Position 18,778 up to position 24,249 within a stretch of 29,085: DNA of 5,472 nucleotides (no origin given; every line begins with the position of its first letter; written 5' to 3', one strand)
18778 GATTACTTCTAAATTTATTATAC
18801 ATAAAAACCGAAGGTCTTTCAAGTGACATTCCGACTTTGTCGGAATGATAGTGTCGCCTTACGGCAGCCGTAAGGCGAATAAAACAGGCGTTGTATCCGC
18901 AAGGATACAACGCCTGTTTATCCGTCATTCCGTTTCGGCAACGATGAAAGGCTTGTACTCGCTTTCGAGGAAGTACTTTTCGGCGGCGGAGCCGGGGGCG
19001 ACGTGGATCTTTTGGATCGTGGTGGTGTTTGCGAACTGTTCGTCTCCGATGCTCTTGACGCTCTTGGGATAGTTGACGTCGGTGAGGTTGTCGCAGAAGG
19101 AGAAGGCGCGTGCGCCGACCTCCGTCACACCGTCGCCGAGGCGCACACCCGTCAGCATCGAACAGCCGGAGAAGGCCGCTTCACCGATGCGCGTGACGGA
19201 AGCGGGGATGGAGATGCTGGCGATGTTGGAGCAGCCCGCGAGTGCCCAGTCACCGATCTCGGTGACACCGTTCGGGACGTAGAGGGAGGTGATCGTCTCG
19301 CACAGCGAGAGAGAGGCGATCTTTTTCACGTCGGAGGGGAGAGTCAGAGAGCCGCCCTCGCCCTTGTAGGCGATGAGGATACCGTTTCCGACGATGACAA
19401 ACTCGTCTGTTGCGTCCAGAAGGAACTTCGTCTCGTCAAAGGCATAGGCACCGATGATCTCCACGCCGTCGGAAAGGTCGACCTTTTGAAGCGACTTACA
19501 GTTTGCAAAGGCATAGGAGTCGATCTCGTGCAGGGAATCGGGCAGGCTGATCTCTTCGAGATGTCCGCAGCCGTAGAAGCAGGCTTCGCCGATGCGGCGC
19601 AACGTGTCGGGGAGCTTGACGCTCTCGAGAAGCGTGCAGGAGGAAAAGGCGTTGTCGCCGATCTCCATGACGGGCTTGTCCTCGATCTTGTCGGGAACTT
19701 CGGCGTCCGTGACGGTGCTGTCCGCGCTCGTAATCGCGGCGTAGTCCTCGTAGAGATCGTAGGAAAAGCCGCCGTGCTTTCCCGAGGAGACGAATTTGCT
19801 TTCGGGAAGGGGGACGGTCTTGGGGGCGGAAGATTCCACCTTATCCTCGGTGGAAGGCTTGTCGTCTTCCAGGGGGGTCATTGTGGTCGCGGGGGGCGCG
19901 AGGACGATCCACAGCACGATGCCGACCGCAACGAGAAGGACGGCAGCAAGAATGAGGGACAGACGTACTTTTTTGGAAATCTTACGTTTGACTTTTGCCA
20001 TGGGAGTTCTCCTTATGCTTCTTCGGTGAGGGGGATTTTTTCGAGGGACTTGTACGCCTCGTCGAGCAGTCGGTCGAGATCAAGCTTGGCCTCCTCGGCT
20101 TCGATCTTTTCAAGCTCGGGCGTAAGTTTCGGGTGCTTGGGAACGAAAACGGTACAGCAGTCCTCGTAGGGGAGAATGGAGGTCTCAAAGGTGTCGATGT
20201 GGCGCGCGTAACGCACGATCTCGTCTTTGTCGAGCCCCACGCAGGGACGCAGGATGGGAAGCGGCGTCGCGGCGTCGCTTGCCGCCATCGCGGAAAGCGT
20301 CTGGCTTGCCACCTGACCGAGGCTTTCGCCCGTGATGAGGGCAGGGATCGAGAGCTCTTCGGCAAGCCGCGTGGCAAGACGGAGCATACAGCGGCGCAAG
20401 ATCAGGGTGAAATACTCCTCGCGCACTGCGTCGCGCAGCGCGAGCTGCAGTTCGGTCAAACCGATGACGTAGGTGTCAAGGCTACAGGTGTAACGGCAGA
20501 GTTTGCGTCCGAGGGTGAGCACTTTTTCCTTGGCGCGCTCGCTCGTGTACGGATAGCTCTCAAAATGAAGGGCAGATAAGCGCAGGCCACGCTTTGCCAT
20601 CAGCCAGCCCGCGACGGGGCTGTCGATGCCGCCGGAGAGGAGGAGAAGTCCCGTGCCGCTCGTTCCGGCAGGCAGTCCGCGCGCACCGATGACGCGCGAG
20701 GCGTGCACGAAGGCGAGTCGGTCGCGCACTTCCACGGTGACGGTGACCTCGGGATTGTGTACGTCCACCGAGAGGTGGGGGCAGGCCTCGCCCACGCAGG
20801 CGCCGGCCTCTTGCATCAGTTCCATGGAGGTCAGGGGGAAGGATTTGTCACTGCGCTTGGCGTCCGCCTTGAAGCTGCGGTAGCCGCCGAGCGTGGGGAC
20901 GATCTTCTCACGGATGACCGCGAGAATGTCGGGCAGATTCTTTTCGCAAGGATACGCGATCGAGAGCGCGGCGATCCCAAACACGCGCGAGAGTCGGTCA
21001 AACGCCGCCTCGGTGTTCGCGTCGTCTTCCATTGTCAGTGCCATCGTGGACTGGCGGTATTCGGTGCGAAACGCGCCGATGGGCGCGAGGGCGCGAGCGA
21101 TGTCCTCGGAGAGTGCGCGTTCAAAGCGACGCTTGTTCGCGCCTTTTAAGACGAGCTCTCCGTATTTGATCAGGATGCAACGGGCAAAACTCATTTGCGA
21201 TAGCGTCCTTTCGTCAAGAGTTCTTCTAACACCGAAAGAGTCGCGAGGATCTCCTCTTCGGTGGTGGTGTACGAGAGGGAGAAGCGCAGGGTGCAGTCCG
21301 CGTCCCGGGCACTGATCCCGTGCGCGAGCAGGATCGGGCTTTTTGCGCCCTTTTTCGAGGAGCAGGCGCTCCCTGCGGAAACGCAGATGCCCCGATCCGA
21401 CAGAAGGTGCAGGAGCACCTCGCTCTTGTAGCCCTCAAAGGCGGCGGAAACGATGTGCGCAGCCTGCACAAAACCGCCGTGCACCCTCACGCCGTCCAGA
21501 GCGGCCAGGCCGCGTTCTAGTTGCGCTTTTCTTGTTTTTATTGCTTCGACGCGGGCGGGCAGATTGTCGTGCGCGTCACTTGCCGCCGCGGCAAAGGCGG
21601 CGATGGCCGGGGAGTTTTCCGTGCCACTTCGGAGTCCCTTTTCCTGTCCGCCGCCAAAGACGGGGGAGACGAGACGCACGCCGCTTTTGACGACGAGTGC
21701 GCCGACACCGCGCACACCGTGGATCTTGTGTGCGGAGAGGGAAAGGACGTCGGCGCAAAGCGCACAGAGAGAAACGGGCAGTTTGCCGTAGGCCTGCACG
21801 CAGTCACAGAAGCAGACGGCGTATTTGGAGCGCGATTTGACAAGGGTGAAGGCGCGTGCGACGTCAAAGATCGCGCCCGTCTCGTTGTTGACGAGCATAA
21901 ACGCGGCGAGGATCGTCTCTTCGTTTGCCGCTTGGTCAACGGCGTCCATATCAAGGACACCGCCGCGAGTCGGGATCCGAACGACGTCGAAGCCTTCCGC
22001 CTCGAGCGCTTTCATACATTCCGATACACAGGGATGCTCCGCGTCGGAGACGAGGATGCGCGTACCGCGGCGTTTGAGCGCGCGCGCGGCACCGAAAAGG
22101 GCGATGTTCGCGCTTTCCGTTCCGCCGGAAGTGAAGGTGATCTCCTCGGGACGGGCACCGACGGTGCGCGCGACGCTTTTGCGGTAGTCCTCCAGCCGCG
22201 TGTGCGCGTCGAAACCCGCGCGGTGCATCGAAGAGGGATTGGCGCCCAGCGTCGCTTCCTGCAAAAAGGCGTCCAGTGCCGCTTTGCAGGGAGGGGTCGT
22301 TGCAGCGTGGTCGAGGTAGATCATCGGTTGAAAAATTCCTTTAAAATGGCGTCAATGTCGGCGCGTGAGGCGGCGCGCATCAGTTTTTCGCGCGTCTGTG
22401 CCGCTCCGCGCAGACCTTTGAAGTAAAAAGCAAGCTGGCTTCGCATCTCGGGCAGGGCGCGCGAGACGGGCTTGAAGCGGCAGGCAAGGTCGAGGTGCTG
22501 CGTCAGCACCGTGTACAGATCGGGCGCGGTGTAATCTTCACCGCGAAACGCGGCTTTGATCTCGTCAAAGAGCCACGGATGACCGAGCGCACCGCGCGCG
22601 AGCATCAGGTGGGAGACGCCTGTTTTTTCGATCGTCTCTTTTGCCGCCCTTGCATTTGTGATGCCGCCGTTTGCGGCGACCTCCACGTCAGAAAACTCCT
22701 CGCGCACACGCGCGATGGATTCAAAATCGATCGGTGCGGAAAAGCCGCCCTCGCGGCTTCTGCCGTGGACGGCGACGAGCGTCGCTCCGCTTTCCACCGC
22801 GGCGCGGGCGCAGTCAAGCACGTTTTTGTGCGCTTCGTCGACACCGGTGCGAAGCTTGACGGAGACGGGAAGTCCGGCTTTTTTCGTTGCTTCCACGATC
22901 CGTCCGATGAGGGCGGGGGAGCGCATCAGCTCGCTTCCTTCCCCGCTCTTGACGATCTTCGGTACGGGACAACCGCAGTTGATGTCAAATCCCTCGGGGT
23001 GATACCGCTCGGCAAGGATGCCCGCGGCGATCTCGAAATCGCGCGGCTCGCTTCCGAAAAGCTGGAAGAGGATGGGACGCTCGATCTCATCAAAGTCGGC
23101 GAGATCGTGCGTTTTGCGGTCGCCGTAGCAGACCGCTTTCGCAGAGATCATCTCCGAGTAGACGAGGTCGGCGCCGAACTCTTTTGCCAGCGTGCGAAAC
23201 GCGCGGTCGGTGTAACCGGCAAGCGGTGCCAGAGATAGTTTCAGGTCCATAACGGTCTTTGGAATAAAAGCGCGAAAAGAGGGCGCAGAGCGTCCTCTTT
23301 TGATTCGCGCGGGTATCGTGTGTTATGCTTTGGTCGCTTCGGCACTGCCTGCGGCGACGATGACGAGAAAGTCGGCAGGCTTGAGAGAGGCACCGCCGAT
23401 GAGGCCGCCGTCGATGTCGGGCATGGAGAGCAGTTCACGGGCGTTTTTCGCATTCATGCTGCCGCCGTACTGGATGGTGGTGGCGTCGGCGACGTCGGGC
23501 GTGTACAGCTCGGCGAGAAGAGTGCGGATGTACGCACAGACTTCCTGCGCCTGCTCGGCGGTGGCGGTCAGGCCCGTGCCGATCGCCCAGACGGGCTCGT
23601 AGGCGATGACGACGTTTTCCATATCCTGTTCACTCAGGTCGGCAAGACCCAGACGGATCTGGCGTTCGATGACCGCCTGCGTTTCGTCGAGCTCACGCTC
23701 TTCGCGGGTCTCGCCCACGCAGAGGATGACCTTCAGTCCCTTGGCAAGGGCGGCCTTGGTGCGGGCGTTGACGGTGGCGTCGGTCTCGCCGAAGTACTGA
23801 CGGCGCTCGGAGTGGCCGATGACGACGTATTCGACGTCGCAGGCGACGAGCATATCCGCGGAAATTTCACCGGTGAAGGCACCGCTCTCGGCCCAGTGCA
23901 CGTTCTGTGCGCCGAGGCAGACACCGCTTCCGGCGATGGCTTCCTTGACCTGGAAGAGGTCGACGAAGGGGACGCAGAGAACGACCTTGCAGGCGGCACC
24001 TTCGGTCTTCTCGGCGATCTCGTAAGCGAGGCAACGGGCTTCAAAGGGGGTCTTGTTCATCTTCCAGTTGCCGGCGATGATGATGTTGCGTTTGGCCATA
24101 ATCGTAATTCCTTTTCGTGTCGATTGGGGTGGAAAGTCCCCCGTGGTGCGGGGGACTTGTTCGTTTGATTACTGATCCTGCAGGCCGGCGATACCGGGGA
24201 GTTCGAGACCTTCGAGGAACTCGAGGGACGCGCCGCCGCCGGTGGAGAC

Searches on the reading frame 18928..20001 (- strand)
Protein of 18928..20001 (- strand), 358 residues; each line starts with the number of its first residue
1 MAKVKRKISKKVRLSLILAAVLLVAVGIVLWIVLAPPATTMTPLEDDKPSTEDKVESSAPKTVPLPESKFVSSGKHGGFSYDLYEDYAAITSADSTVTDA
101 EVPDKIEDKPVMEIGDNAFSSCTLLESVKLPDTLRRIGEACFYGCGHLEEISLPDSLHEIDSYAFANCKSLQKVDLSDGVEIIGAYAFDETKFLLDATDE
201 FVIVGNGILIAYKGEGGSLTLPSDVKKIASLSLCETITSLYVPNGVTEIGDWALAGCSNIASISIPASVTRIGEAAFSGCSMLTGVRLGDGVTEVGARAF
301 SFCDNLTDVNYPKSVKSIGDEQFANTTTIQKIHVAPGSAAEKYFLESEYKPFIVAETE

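Call 55: search_protein_families(library=pfam, proteins=[window:18928-20001:-], max_evalue=0.0001)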
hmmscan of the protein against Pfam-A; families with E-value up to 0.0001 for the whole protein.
window:18928-20001:- (358 aa): 2 families
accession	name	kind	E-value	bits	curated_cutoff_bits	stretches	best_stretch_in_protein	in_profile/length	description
PF13306.12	LRR_5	-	3.8e-52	176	27.7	2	218-329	15-126/127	BspA type Leucine rich repeat region (6 copies)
PF23952.1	LRR_EndoS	-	8.4e-05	23.2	27.9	0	119-178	55-115/116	Endo-beta-N-acetylglucosaminidase EndoS LRR domain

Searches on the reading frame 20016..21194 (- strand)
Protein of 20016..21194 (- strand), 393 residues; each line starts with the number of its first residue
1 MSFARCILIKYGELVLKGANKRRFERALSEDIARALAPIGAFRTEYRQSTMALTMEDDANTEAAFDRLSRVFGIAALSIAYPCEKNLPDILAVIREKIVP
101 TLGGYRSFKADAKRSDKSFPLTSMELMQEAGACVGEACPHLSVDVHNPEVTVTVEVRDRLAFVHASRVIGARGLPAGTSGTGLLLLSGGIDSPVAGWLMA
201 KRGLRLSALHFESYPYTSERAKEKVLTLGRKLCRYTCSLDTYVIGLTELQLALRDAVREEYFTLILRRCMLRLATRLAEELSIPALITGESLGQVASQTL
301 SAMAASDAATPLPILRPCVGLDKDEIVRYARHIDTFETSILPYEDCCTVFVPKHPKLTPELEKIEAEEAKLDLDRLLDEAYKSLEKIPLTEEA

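Call 55: search_protein_families(library=pfam, proteins=[window:20016-21194:-], max_evalue=0.0001)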
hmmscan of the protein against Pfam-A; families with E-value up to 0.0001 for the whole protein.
window:20016-21194:- (393 aa): 3 families
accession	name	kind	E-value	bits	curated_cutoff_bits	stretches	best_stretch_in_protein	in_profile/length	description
PF02568.20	ThiI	-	1e-63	214.9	20.5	1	177-373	1-197/197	Thiamine biosynthesis protein (ThiI)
PF22025.1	ThiI_fer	-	3.5e-19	69.5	25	1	7-78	2-72/72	ThiI ferredoxin-like domain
PF02926.22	THUMP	-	5.9e-13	49.5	20.6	1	85-163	2-81/84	THUMP domain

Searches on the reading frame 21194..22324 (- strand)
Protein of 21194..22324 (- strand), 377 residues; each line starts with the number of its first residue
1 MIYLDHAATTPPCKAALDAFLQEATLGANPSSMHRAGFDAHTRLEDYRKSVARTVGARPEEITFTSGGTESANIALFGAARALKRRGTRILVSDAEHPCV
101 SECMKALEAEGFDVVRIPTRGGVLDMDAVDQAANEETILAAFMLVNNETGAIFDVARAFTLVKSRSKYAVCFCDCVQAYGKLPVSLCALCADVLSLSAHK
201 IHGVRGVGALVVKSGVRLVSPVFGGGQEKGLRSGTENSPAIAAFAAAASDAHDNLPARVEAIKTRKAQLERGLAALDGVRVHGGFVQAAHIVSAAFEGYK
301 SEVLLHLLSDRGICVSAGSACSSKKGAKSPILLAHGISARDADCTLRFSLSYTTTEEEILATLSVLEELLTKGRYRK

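Call 57: search_protein_families(library=pfam, proteins=[window:21194-22324:-], max_evalue=0.0001)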
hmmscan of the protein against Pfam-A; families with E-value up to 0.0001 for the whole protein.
window:21194-22324:- (377 aa): 2 families
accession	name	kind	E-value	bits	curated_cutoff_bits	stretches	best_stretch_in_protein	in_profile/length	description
PF00266.25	Aminotran_5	-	2.7e-62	211.3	21.5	1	2-359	1-368/371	Aminotransferase class-V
PF00155.27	Aminotran_1_2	-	4.6e-10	39.6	19.7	1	9-322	16-337/361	Aminotransferase class I and II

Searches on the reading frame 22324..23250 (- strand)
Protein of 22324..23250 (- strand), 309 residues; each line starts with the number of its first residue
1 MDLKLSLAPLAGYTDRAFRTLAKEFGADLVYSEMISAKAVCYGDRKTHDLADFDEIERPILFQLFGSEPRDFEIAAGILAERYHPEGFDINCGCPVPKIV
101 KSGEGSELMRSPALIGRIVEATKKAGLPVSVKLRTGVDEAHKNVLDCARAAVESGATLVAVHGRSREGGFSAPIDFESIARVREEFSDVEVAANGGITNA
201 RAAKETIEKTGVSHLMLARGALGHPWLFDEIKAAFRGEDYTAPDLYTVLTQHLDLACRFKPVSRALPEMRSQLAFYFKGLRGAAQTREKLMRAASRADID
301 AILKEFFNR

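Call 57: search_protein_families(library=pfam, proteins=[window:22324-23250:-], max_evalue=0.0001)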
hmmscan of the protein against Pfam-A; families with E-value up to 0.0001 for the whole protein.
window:22324-23250:- (309 aa): 1 family
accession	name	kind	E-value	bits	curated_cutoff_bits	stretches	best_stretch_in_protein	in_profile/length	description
PF01207.24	Dus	-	6.1e-73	246.1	20.4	1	7-303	2-302/311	Dihydrouridine synthase (Dus)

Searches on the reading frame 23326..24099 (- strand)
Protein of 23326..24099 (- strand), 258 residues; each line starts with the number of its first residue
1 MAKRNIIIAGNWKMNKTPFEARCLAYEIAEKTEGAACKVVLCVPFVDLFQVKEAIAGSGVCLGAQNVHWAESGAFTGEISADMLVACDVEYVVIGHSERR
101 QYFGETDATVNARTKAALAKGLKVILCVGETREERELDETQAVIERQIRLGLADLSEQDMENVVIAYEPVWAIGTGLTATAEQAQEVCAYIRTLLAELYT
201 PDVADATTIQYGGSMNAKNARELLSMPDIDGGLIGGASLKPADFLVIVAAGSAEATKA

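Call 57: search_protein_families(library=pfam, proteins=[window:23326-24099:-], max_evalue=0.0001)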
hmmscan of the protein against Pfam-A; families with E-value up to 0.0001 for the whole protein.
window:23326-24099:- (258 aa): 1 family
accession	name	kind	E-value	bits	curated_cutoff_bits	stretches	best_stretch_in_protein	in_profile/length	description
PF00121.24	TIM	-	5.9e-96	321.1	20.1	1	7-250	2-244/245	Triosephosphate isomerase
